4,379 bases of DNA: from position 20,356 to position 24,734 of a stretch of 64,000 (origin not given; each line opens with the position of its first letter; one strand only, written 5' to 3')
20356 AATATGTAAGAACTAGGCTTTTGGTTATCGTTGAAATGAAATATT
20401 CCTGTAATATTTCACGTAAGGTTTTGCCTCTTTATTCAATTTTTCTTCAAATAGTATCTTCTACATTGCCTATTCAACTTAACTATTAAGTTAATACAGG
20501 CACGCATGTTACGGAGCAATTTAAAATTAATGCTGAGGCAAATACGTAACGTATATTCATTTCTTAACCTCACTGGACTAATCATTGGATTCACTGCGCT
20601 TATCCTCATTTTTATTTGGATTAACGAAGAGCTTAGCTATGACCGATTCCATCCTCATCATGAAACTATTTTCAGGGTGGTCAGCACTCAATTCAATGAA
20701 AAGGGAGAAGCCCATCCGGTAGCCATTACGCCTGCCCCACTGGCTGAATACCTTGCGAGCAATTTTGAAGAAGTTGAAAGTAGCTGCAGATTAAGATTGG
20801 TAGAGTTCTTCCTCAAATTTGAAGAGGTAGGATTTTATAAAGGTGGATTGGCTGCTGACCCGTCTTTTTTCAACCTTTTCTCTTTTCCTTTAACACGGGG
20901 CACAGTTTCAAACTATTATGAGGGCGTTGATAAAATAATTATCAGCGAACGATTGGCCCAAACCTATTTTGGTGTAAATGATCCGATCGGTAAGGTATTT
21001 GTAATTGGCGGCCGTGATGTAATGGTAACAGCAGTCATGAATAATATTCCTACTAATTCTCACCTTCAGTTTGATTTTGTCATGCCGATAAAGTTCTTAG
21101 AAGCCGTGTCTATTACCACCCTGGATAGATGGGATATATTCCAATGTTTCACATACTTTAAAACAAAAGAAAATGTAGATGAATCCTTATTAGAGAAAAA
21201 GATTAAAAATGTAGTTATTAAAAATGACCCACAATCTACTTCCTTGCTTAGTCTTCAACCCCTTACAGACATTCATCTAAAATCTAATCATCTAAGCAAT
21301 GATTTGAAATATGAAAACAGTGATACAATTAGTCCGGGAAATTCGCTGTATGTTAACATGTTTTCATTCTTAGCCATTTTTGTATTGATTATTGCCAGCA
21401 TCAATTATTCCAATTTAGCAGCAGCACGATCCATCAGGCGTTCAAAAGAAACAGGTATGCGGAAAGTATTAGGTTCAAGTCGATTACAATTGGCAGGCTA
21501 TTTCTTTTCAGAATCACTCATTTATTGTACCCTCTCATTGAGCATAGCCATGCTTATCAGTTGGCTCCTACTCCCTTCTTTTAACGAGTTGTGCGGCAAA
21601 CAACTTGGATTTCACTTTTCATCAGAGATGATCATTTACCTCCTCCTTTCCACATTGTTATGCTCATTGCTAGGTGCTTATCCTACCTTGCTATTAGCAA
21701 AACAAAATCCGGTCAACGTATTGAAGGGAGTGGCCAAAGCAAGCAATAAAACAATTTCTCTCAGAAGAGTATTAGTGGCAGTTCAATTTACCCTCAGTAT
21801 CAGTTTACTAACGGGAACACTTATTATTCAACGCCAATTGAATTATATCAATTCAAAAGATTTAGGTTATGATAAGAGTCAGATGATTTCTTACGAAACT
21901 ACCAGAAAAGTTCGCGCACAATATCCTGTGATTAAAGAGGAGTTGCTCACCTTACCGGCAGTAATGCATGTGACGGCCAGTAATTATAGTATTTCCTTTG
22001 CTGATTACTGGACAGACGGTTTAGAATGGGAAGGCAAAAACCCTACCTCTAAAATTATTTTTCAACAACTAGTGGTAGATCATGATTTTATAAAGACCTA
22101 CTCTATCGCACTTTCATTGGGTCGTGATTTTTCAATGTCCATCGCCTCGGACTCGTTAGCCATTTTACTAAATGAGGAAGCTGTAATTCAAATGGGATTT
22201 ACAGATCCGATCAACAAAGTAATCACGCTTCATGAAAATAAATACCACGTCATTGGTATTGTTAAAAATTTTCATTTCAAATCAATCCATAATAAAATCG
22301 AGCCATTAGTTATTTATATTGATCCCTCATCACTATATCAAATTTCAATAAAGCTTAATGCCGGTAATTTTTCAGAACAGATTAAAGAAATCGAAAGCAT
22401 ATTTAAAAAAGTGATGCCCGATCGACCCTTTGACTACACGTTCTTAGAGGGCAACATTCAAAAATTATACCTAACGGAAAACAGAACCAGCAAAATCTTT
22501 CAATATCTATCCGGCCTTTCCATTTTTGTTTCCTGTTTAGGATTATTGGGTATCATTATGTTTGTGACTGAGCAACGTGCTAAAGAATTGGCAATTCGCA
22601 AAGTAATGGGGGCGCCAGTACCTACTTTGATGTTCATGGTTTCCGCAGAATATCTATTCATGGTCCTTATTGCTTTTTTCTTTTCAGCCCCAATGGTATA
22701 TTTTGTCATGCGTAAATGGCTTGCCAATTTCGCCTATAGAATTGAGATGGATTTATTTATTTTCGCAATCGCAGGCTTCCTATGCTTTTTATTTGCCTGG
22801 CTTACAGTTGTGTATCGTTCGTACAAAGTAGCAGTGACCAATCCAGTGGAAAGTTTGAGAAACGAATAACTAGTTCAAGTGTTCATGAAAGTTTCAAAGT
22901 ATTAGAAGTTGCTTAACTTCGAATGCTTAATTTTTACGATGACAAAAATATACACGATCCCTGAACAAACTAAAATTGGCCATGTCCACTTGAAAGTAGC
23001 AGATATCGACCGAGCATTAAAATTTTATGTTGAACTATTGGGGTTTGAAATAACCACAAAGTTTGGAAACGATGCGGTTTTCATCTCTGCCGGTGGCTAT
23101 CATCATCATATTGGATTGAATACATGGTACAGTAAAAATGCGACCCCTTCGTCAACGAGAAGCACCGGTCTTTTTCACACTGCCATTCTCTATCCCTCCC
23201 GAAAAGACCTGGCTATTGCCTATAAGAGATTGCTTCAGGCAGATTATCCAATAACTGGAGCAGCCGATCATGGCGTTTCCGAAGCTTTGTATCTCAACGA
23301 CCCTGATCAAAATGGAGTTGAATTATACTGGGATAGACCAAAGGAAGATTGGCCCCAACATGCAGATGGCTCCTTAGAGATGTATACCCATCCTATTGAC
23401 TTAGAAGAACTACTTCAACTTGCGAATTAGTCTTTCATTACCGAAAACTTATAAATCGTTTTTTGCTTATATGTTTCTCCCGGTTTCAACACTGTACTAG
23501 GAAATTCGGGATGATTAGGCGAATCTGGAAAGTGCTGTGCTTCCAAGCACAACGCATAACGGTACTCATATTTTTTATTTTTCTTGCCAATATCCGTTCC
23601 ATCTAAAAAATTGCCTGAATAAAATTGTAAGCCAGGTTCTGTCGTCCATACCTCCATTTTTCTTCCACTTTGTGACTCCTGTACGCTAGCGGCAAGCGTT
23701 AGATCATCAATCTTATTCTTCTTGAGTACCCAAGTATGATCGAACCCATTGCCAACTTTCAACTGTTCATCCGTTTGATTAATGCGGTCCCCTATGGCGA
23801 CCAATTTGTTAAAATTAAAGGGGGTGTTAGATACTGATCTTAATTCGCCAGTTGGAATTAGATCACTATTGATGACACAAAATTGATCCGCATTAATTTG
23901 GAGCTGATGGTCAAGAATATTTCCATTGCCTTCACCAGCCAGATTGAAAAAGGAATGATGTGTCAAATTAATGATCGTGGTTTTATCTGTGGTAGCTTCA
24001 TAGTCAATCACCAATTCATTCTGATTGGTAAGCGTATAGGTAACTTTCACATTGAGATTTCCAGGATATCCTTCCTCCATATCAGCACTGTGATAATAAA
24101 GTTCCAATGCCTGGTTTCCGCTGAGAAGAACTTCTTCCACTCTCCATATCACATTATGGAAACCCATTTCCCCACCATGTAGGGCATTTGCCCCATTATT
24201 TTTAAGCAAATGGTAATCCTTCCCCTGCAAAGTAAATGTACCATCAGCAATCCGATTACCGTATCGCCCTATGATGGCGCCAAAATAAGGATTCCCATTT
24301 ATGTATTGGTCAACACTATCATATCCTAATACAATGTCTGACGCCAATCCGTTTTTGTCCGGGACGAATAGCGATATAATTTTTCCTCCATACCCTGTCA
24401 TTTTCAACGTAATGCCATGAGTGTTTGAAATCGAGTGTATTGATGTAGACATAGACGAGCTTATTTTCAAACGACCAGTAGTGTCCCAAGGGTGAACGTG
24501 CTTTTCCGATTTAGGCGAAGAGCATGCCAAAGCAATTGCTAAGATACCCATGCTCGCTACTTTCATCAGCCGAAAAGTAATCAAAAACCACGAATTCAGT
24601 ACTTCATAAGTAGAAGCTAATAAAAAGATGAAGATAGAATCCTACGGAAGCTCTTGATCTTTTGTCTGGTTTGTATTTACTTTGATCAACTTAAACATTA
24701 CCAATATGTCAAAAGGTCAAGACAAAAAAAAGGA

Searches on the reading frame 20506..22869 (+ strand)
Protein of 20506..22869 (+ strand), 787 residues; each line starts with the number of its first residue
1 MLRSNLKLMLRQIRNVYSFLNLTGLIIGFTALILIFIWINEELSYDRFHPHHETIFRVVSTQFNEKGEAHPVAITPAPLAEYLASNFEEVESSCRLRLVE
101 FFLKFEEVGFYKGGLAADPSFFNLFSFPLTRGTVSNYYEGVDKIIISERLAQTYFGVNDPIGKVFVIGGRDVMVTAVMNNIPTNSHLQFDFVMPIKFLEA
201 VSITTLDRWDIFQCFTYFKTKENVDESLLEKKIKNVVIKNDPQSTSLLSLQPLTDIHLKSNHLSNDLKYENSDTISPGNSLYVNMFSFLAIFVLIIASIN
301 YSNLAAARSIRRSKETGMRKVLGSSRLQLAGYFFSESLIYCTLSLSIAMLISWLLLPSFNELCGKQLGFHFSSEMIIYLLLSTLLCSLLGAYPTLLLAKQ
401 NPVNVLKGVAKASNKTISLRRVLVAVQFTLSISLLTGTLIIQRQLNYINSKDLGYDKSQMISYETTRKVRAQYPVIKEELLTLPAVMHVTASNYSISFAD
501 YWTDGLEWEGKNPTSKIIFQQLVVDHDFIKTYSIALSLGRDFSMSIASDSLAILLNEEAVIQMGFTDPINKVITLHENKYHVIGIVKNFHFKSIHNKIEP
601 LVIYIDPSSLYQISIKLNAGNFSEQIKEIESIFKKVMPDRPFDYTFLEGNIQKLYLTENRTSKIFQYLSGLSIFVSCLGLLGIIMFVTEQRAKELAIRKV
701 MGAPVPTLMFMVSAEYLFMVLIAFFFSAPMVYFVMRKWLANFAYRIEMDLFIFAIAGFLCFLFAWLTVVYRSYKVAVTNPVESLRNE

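Call 7: search_protein_families(library=pfam, proteins=[window:20506-22869:+])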
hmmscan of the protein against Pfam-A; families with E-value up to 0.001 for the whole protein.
window:20506-22869:+ (787 aa): 2 families
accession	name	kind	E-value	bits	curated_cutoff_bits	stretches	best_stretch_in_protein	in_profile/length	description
PF12704.14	MacB_PCD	-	1.3e-28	101.2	27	2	18-235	1-206/207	MacB-like periplasmic core domain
PF02687.27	FtsX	-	3e-21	76.2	25.5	2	288-402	2-120/120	FtsX-like permease C-terminal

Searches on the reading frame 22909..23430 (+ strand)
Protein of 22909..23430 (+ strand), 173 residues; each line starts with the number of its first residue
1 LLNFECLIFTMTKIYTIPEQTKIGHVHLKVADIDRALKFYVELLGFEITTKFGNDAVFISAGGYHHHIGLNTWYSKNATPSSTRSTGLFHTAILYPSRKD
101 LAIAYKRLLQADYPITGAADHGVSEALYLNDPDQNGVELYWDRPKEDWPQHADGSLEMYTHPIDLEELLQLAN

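Call 7: search_protein_families(library=pfam, proteins=[window:22909-23430:+])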
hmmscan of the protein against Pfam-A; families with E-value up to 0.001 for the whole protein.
window:22909-23430:+ (173 aa): 2 families
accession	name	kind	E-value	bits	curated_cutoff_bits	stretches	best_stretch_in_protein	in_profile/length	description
PF00903.31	Glyoxalase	-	9.4e-16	58.7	20.6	1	22-139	1-121/121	Glyoxalase/Bleomycin resistance protein/Dioxygenase superfamily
PF22677.2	Ble-like_N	-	2.3e-06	27.7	24.5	1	24-58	3-38/41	Bleomycin resistance protein-like N-terminal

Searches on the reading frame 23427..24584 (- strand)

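Call 7: search_protein_families(library=pfam, proteins=[window:23427-24584:-])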
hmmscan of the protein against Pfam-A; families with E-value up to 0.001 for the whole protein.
window:23427-24584:- (385 aa): 1 family
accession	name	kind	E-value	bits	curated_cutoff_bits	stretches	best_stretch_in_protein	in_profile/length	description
PF01263.26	Aldose_epim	-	9.2e-89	298.2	27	1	50-379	3-299/299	Aldose 1-epimerase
